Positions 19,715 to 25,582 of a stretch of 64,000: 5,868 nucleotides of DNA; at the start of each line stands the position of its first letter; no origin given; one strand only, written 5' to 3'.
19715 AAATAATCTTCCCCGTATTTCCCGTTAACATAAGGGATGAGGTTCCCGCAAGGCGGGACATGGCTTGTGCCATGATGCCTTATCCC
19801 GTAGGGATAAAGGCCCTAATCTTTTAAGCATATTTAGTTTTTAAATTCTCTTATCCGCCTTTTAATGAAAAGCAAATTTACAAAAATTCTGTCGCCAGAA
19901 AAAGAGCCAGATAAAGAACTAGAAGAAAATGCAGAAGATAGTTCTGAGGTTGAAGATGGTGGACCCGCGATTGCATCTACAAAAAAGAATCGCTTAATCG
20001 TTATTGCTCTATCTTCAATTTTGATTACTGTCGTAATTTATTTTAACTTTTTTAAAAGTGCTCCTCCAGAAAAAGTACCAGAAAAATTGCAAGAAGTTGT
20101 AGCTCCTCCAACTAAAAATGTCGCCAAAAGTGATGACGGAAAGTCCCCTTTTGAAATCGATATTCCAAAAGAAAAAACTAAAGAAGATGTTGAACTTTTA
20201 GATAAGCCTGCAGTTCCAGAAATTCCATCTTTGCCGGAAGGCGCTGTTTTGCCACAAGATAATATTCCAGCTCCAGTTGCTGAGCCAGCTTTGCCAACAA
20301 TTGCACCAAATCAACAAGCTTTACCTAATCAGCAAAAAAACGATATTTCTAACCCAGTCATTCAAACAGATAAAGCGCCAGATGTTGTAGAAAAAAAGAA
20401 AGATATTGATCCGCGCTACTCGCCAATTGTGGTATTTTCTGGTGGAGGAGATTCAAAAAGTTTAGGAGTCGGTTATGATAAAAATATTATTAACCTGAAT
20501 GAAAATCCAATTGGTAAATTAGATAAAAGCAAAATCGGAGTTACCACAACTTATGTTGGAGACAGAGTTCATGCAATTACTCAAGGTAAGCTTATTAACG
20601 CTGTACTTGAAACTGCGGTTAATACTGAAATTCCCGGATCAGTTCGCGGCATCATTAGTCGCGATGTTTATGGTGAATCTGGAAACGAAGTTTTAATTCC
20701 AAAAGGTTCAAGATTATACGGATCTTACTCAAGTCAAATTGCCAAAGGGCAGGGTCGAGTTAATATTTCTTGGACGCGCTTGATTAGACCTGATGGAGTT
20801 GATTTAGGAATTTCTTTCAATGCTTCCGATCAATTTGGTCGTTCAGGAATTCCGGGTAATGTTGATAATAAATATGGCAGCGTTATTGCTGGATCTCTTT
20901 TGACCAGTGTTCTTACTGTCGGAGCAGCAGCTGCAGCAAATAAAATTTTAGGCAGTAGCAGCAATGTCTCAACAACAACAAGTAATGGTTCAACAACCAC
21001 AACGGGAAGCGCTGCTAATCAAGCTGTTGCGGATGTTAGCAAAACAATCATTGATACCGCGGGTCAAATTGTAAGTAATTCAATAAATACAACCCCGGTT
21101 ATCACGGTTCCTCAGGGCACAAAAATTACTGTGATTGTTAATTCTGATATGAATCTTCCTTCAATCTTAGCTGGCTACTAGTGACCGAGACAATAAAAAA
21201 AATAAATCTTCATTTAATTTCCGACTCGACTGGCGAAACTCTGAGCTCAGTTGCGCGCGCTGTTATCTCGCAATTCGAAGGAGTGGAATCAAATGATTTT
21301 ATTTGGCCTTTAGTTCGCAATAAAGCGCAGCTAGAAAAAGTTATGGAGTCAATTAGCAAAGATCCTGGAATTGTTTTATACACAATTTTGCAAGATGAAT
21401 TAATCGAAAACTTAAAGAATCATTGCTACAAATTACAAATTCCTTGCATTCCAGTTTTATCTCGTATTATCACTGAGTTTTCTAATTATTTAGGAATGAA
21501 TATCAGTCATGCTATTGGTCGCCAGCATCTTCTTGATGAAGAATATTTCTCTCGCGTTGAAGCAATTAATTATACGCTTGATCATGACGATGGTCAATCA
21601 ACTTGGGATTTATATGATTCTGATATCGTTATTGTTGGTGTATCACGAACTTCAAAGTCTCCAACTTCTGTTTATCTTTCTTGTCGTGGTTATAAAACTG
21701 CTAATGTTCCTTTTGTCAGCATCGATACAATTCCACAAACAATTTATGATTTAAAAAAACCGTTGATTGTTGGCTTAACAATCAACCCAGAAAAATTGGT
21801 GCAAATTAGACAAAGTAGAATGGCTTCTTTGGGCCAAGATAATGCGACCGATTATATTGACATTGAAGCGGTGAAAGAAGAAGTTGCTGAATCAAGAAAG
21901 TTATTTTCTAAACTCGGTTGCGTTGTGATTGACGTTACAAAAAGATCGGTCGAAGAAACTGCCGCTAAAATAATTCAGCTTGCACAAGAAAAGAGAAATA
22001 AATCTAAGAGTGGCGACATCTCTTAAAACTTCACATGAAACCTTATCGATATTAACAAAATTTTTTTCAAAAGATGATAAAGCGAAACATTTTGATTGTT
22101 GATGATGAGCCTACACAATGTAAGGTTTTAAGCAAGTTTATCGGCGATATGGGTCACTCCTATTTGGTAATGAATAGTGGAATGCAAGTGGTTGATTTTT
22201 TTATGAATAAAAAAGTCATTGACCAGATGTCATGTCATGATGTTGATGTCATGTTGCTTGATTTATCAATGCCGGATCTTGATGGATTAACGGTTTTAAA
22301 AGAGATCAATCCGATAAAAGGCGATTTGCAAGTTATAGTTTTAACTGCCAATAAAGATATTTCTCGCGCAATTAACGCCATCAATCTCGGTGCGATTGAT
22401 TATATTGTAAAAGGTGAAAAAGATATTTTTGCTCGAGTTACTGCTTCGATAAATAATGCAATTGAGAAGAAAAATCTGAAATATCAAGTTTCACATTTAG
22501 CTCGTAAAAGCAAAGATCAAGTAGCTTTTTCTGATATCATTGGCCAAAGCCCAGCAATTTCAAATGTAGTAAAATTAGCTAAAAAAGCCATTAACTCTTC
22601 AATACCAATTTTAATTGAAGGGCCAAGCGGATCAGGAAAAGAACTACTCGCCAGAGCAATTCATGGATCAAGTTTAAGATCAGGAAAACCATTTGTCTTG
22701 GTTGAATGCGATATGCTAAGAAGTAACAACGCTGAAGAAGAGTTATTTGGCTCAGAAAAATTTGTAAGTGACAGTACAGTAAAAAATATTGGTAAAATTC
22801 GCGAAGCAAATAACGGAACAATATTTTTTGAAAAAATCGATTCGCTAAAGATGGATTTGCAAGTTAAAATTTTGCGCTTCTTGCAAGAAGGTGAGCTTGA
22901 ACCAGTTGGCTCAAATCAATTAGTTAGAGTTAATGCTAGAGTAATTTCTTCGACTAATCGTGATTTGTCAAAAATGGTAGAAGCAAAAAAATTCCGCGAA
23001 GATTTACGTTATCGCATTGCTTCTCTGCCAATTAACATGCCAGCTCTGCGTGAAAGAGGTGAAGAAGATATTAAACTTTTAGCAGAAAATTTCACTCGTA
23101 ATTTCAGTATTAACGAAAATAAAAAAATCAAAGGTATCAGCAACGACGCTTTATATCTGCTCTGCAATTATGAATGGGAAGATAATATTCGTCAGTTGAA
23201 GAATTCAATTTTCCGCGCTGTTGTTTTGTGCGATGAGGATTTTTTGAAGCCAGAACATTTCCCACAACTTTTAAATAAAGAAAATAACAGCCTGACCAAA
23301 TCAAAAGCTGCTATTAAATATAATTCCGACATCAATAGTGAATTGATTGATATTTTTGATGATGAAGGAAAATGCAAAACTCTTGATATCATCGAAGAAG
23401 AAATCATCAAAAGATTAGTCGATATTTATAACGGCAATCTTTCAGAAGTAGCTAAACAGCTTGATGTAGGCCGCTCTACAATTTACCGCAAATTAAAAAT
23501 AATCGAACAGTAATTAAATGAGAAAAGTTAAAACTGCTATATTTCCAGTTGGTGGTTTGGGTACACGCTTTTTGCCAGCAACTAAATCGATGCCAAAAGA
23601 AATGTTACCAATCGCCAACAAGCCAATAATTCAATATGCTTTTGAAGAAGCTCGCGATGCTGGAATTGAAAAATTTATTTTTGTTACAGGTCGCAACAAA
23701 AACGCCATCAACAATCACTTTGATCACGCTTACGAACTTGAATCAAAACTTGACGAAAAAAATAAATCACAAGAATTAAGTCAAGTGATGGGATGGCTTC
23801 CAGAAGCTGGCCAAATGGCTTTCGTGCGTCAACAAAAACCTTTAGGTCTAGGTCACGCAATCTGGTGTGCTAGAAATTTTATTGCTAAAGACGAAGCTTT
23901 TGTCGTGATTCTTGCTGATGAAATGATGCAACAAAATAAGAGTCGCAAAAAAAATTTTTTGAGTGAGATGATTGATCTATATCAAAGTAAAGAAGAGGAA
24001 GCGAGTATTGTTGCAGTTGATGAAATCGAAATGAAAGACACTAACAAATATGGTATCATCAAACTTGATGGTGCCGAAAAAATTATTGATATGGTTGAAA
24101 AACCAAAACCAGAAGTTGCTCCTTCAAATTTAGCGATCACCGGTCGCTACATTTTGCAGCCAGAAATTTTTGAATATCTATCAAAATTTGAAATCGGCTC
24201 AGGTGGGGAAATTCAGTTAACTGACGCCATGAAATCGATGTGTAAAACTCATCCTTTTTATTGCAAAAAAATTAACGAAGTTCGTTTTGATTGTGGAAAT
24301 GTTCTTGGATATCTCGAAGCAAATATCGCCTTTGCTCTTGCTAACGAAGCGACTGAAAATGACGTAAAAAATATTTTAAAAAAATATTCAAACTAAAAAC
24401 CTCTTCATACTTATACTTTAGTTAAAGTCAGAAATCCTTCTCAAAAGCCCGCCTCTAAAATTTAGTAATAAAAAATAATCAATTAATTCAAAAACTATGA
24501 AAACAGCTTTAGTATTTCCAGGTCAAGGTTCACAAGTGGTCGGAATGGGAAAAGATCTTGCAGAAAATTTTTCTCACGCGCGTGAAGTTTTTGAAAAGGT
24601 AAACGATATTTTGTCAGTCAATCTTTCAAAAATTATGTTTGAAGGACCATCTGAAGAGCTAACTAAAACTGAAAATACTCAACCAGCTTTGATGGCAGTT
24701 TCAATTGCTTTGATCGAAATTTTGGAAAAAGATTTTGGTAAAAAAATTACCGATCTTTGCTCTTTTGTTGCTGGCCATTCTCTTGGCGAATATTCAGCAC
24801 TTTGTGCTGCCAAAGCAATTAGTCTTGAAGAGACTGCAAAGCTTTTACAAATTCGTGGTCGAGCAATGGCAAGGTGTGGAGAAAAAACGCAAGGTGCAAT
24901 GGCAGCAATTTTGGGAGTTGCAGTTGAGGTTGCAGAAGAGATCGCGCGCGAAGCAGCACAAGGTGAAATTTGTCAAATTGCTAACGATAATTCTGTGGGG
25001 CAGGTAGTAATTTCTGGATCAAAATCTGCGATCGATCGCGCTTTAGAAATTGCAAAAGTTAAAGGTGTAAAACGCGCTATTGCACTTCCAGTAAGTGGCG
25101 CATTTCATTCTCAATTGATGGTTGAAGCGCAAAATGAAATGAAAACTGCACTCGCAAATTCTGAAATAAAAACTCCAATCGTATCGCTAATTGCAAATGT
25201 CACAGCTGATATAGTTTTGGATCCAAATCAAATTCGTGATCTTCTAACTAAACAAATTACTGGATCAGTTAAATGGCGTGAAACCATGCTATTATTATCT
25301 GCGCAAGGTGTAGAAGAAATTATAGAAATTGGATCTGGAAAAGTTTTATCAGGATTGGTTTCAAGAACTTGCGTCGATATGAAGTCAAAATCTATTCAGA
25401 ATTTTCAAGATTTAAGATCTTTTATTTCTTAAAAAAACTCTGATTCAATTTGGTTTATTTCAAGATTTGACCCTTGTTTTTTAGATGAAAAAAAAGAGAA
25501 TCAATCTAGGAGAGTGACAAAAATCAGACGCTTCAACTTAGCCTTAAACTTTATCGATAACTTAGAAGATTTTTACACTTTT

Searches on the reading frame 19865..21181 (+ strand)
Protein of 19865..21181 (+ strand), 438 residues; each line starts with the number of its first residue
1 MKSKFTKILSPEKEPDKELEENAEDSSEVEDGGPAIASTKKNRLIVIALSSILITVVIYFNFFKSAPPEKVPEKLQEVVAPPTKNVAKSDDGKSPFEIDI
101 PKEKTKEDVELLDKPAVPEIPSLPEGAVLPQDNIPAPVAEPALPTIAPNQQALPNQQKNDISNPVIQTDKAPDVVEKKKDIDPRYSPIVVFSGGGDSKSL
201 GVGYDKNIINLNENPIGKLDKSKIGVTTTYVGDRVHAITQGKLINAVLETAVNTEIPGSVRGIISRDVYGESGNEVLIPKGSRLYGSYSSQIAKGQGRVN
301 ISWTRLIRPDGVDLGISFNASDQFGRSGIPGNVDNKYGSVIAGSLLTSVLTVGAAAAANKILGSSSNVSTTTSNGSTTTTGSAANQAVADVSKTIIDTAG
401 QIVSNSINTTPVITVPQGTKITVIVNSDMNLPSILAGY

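Call 32: search_protein_families(library=ncbifam, proteins=[window:19865-21181:+], max_evalue=0.00001)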
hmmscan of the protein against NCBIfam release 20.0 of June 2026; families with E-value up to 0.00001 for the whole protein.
window:19865-21181:+ (438 aa): 6 families
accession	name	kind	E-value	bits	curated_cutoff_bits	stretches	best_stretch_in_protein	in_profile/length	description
NF038091.1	T4SS_VirB10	equivalog_domain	1.2e-52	178.4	220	1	230-434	3-194/197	type IV secretion system protein VirB10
NF038092.1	T4SS_ComB10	equivalog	2.4e-27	95.7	300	1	236-432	22-212/225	DNA type IV secretion system protein ComB10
NF010429.0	PRK13855.1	equivalog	4.9e-23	81.9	374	1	236-404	180-348/377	type IV secretion system protein VirB10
NF010405.0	PRK13831.1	subfamily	6.2e-23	81.4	386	1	237-434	244-430/433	IncP-type conjugal transfer protein TrbI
NF041422.1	VirB10_subf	subfamily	8.6e-19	68.4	400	1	166-434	177-398/404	VirB10/TraB/TrbI family type IV secretion system protein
NF033900.0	T4SS_IcmE_DotG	equivalog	3.5e-06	25.4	750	0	232-430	818-1007/1008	type IVB secretion system protein DotG/IcmE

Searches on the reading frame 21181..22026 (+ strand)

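Call 32: search_protein_families(library=ncbifam, proteins=[window:21181-22026:+], max_evalue=0.00001)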
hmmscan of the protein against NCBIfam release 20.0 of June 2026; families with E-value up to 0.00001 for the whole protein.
window:21181-22026:+ (281 aa): 2 families
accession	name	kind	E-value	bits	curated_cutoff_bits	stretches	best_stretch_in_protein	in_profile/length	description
NF003742.0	PRK05339.1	subfamily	5.9e-98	327.8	225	1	6-274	4-269/270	pyruvate, phosphate dikinase/phosphoenolpyruvate synthase regulator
NF049928.1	PEPSynRegPpsR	equivalog_domain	6.1e-50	170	350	1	9-272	5-270/272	posphoenolpyruvate synthetase regulatory kinase/phosphorylase PpsR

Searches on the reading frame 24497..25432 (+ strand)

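Call 7: search_protein_families(library=pfam, proteins=[window:24497-25432:+])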
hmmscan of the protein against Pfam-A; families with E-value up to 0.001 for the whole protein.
window:24497-25432:+ (311 aa): 1 family
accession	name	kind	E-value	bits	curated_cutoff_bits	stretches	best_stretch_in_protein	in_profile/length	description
PF00698.26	Acyl_transf_1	-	5.5e-37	128.4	32.7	1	6-293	3-280/319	Acyl transferase domain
